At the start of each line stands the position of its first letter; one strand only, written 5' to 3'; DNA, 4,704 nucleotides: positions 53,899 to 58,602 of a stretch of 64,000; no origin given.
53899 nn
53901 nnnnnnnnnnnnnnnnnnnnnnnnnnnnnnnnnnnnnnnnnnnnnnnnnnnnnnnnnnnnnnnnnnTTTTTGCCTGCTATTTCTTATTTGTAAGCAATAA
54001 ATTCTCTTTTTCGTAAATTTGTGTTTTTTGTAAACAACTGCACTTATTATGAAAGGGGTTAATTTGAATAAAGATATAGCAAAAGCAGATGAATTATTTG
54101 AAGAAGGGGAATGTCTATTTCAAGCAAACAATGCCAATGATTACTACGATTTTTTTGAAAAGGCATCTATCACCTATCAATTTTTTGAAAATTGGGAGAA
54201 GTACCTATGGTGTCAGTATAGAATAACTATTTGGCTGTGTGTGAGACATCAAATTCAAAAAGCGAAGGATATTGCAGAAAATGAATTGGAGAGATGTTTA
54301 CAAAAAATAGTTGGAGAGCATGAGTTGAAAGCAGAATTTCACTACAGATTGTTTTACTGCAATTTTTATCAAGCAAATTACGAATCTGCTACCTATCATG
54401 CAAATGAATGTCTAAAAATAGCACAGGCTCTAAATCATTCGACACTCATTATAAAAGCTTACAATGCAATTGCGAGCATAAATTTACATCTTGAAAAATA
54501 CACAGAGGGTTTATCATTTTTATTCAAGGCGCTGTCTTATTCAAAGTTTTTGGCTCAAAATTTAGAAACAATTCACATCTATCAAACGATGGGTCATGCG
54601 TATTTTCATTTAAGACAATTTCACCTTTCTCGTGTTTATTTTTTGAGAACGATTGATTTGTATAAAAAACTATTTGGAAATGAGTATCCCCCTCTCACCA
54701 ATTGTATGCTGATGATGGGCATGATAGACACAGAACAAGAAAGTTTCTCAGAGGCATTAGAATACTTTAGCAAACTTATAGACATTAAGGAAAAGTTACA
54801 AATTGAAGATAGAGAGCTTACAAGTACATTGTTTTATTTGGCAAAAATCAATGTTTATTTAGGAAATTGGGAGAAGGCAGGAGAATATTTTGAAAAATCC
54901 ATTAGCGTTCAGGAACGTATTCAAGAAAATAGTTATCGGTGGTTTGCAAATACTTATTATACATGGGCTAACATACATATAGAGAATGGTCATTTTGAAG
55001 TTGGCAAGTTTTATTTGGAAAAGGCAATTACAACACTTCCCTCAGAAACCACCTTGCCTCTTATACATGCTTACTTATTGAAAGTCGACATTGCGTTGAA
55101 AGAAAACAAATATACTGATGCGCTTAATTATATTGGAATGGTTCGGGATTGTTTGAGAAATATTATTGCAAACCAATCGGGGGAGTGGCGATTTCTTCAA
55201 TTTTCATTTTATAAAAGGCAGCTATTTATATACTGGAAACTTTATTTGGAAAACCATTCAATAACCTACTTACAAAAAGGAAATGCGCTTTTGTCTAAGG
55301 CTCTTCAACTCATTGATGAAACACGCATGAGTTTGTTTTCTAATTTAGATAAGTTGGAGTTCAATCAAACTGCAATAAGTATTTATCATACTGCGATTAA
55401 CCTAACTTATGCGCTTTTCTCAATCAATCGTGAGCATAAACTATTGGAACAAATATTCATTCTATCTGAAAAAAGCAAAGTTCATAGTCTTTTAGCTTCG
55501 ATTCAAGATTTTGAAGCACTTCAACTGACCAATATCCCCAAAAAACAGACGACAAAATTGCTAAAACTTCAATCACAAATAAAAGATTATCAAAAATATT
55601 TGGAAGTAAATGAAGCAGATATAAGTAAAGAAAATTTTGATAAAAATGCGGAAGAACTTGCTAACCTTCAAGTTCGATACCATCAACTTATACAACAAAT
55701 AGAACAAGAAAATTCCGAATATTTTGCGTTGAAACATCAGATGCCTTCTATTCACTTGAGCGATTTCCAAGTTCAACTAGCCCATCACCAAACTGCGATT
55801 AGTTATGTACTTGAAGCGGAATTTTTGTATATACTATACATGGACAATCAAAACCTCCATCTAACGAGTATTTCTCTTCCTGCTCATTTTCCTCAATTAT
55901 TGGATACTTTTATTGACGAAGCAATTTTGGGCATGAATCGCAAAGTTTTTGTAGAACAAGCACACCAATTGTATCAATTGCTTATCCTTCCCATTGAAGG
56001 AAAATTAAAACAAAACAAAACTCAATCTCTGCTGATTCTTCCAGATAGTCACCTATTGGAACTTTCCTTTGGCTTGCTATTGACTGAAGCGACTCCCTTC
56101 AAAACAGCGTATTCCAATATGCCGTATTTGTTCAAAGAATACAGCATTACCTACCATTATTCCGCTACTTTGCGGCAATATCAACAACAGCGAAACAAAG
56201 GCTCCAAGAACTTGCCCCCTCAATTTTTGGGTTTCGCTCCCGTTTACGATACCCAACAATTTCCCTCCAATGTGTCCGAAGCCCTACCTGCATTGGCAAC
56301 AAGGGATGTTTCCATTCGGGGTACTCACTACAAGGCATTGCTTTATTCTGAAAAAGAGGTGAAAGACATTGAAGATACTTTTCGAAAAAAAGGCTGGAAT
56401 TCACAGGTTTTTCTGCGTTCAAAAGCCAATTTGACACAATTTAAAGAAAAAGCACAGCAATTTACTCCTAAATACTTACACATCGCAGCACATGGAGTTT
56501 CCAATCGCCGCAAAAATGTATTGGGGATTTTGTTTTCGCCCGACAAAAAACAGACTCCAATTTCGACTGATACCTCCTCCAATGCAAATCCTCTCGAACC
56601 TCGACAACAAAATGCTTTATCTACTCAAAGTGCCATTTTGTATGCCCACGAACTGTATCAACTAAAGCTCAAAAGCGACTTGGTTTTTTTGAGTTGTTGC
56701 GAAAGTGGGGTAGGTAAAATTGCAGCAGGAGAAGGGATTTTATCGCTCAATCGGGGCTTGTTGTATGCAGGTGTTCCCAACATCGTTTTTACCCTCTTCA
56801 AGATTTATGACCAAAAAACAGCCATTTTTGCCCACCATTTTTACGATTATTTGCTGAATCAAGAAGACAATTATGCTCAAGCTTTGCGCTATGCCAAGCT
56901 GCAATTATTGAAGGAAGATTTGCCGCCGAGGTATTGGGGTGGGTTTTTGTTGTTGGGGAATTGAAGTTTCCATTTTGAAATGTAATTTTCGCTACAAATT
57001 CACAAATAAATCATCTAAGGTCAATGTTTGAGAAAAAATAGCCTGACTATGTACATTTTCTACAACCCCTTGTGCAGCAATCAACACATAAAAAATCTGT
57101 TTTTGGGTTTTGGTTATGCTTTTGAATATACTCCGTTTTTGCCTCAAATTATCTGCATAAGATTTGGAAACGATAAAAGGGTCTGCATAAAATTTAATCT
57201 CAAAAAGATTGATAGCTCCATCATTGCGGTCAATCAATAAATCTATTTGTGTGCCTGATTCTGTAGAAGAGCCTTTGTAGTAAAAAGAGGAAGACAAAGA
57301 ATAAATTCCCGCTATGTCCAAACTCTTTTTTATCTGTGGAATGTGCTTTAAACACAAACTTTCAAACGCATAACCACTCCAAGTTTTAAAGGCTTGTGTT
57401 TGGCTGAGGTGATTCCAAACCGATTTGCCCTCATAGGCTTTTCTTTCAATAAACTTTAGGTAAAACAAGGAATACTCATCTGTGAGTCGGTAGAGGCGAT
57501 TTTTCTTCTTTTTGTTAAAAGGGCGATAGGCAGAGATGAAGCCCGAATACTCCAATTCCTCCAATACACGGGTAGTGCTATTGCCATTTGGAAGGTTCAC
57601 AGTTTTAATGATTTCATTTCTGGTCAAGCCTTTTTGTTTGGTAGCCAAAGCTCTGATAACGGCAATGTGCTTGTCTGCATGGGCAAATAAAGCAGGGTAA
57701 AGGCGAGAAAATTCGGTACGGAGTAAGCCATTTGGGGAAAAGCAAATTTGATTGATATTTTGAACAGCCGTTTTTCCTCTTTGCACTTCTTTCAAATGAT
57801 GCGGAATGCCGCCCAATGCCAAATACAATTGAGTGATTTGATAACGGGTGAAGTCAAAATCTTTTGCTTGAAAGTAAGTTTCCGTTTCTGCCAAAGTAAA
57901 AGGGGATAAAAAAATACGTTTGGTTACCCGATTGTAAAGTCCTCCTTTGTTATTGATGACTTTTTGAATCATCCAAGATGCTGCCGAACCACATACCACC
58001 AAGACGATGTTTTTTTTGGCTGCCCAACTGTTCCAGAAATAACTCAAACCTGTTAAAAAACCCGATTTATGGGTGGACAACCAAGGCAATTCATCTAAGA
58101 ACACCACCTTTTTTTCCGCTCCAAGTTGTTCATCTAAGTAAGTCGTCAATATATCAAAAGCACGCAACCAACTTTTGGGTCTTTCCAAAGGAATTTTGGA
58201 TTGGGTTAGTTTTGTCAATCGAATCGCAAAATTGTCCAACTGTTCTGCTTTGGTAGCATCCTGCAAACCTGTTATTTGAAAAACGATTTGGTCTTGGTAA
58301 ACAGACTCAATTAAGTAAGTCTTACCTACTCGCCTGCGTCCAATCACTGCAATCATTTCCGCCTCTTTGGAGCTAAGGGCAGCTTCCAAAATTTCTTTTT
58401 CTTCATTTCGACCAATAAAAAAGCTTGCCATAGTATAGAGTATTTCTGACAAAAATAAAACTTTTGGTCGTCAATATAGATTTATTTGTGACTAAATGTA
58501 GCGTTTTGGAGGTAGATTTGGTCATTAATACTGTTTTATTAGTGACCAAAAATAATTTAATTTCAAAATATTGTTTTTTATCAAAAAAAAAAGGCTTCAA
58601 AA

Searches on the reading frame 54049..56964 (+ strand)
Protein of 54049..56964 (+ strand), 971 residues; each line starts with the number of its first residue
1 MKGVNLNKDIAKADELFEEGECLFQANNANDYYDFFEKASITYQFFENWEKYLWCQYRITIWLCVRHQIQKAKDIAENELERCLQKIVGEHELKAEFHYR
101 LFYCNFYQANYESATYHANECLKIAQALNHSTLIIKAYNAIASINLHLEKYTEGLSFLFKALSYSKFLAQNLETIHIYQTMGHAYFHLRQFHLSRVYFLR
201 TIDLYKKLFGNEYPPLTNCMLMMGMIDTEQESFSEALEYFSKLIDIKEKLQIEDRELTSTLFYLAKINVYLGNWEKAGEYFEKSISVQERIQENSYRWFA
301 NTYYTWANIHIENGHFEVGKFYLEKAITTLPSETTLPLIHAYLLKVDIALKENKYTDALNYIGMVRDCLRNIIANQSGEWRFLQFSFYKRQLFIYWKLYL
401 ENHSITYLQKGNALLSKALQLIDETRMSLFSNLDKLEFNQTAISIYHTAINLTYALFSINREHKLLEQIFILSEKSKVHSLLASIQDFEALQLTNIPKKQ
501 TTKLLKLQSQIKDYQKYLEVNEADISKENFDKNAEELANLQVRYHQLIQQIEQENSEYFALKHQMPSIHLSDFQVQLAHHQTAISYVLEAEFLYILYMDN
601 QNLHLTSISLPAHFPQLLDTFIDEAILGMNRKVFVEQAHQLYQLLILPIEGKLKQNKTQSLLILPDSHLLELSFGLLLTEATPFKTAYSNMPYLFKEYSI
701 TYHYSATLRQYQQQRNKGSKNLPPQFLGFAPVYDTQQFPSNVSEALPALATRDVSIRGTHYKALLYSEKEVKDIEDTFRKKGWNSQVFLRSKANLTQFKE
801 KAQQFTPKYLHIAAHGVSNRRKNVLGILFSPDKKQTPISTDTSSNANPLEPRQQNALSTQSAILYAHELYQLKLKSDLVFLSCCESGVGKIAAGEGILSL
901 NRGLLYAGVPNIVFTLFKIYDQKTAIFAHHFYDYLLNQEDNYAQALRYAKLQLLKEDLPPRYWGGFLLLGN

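Call 6: search_protein_families(library=pfam, proteins=[window:54049-56964:+], max_evalue=0.01)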
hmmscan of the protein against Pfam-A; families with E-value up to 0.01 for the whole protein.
window:54049-56964:+ (971 aa): 8 families
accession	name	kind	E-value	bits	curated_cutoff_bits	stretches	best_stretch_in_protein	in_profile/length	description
PF12770.12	CHAT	-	1e-47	163.4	24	1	637-971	3-289/289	CHAT domain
PF13424.12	TPR_12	-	3.2e-19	69.3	30.1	2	176-249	4-77/77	Tetratricopeptide repeat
PF17874.7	TPR_MalT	-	1.3e-09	38.2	45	2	220-361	43-183/336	MalT-like TPR region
PF07719.23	TPR_2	-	1.9e-09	37.3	27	0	261-286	4-29/34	Tetratricopeptide repeat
PF13181.12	TPR_8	-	2e-07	31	25.7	0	300-328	1-29/34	Tetratricopeptide repeat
PF13374.12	TPR_10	-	2.4e-06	27.8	27.5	0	174-211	1-38/42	Tetratricopeptide repeat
PF13428.12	TPR_14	-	0.0023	18.9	23.5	0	301-334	2-35/44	Tetratricopeptide repeat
PF13174.12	TPR_6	-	0.0023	18.9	26.3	0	261-283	3-25/33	Tetratricopeptide repeat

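Call 7: search_protein_families(library=padloc, proteins=[window:54049-56964:+], max_evalue=0.01)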
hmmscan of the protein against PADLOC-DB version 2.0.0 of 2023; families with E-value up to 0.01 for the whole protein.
window:54049-56964:+ (971 aa): 1 family
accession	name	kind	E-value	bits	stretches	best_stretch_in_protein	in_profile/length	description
PDLC01169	TPR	-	3.3e-05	21.4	1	201-296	92-187/252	TPR repeats containing protein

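Call 81: find_homologous_proteins(query=window:54049-56961:+, max_evalue=1e-60)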
Query window:54049-56961:+ (971 aa): 8 proteins with E <= 1e-60 among 6799 candidates.
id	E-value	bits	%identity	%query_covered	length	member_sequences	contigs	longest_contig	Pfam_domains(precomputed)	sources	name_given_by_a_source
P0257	0.0e+0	1363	65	99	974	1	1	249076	PF17874.8,PF00515.35,PF13424.13,PF13176.13,PF12770.13,PF13181.13,PF07719.24,PF13374.13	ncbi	-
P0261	0.0e+0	1131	55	100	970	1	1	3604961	PF17874.8,PF00515.35,PF13424.13,PF13428.13,PF12770.13,PF13181.13,PF07719.24,PF13374.13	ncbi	ncbi:MAG: CHAT domain-containing tetratricopeptide repeat protein [Chitinophagales bacterium]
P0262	1.8e-234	799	51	79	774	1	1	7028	PF17874.8,PF00515.35,PF13424.13,PF24885.2,PF12770.13,PF13181.13,PF07719.24,PF13374.13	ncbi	ncbi:MAG: tetratricopeptide repeat protein, partial [Chitinophagales bacterium]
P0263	5.5e-70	255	26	87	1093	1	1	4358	PF17874.8,PF00515.35,PF13424.13,PF13176.13,PF24885.2,PF14938.13,PF12770.13,PF13181.13,PF07719.24,PF13374.13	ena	-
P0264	2.6e-69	253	25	91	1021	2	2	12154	PF00515.35,PF13424.13,PF13176.13,PF24885.2,PF13432.13,PF12770.13,PF13181.13,PF07719.24,PF13374.13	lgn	-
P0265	7.0e-65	238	29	55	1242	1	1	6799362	PF10602.16,PF13431.13,PF13414.13,PF10952.16,PF01535.27,PF13176.13,PF24885.2,PF18768.8,PF13428.13,PF12770.13,PF13374.13,PF14559.13,PF13371.13,PF17874.8,PF00515.35,PF04212.25,PF13424.13,PF21033.5,PF13432.13,PF13181.13,PF07719.24,PF13174.13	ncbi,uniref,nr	ncbi:CHAT domain-containing protein [Adhaeribacter radiodurans]|uniref:Tetratricopeptide repeat prot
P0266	3.2e-63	232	25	99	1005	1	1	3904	PF00515.35,PF13424.13,PF13176.13,PF24885.2,PF14938.13,PF13432.13,PF12770.13,PF13181.13,PF07719.24,PF13374.13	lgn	-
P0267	1.3e-62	230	26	92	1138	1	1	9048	PF13431.13,PF13414.13,PF13176.13,PF24885.2,PF13428.13,PF12770.13,PF13374.13,PF10516.16,PF17874.8,PF00515.35,PF13424.13,PF13432.13,PF13181.13,PF07719.24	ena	-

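Call 82: find_encoding_contigs(protein=P0262, flank=10000, max_places=3)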
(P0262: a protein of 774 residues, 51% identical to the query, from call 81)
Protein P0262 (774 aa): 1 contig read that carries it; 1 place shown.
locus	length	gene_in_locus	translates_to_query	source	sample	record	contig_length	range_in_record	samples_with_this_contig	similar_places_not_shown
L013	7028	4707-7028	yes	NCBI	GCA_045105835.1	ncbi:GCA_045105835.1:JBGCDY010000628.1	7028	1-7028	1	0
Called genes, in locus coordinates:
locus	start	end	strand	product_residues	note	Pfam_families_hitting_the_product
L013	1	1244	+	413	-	PF00571:CBS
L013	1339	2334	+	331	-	PF11276:DUF3078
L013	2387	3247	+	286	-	PF05552:MS_channel_1st_1 (weak), PF00924:MS_channel_2nd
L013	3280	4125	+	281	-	PF01370:Epimerase (faint), PF05368:NmrA, PF13460:NAD_binding_10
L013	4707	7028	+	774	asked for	PF00515:TPR_1 (faint), PF07719:TPR_2 (faint), PF13181:TPR_8 (faint), PF17874:TPR_MalT (faint), PF13374:TPR_10 (faint), PF24885:TPR_NPHP3 (faint), PF13424:TPR_12, PF12770:CHAT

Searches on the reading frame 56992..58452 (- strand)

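Call 6: search_protein_families(library=pfam, proteins=[window:56992-58452:-], max_evalue=0.01)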
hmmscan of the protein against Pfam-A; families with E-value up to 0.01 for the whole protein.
window:56992-58452:- (486 aa): 5 families
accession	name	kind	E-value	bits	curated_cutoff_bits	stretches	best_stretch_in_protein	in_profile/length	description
PF01637.24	ATPase_2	-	2.3e-13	50.9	33.2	1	12-223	1-225/225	ATPase domain predominantly from Archaea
PF13173.12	AAA_14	-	3.3e-07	30.8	27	1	32-189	3-127/129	AAA domain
PF13401.12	AAA_22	-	1e-05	26.3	27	1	30-156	4-123/130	AAA domain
PF13191.12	AAA_16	-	0.00042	21.3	32.6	1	12-130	2-149/167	AAA ATPase domain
PF14516.12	AAA_35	-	0.0058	15.9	27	0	148-261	168-281/331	AAA-like domain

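Call 58: search_protein_families(library=ncbifam, proteins=[window:56992-58452:-], max_evalue=0.01)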
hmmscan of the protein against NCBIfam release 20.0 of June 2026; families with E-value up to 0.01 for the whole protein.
window:56992-58452:- (486 aa): 0 families
